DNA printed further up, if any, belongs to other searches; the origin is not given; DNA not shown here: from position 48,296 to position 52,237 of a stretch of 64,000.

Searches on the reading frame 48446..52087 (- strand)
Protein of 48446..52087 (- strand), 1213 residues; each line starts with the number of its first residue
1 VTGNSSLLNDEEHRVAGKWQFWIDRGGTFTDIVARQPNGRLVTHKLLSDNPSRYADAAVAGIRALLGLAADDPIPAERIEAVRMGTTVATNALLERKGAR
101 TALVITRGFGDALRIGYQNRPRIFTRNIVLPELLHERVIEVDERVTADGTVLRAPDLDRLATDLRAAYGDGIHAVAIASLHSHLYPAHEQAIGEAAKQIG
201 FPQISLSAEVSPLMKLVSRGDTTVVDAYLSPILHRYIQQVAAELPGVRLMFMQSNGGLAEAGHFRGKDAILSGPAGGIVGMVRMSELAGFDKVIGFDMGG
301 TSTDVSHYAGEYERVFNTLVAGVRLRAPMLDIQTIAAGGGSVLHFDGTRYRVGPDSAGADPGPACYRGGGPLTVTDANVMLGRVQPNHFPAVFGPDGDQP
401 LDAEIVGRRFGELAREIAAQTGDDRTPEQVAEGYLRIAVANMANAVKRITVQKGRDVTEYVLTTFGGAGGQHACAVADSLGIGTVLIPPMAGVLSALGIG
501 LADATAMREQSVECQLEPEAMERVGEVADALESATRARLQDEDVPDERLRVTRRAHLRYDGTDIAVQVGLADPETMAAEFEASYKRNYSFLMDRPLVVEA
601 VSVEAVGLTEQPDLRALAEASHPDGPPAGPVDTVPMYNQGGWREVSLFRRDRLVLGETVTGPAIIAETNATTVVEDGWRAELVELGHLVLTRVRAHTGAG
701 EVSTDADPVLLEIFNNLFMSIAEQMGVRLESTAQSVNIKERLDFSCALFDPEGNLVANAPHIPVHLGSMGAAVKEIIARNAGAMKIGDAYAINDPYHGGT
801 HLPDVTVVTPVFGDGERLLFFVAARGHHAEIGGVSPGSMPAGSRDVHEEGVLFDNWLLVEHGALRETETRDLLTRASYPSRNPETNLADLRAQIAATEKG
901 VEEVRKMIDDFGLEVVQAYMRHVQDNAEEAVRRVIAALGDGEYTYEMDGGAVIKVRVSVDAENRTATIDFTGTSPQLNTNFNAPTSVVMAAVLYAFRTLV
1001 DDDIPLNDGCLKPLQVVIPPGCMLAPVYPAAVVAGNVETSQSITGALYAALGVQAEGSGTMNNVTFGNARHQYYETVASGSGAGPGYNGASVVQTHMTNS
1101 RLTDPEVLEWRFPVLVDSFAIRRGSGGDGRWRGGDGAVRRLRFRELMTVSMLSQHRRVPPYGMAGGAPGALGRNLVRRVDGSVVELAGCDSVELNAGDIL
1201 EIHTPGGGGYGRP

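Call 80: search_protein_families(library=pfam, proteins=[window:48446-52087:-], max_evalue=0.001)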
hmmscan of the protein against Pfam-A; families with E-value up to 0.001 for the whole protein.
window:48446-52087:- (1213 aa): 4 families
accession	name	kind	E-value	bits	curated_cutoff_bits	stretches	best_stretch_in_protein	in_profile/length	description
PF02538.19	Hydantoinase_B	-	1.2e-201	671.1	26.8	1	707-1213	1-519/519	Hydantoinase B/oxoprolinase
PF01968.24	Hydantoinase_A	-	6.3e-109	364.1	22.9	1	219-506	1-289/291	Hydantoinase/oxoprolinase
PF05378.19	Hydant_A_N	-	2.1e-58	197.4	25.2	1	21-199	2-175/176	Hydantoinase/oxoprolinase N-terminal region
PF19278.4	Hydant_A_C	-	5e-11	42.8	21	1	519-682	9-182/193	Hydantoinase/oxoprolinase C-terminal domain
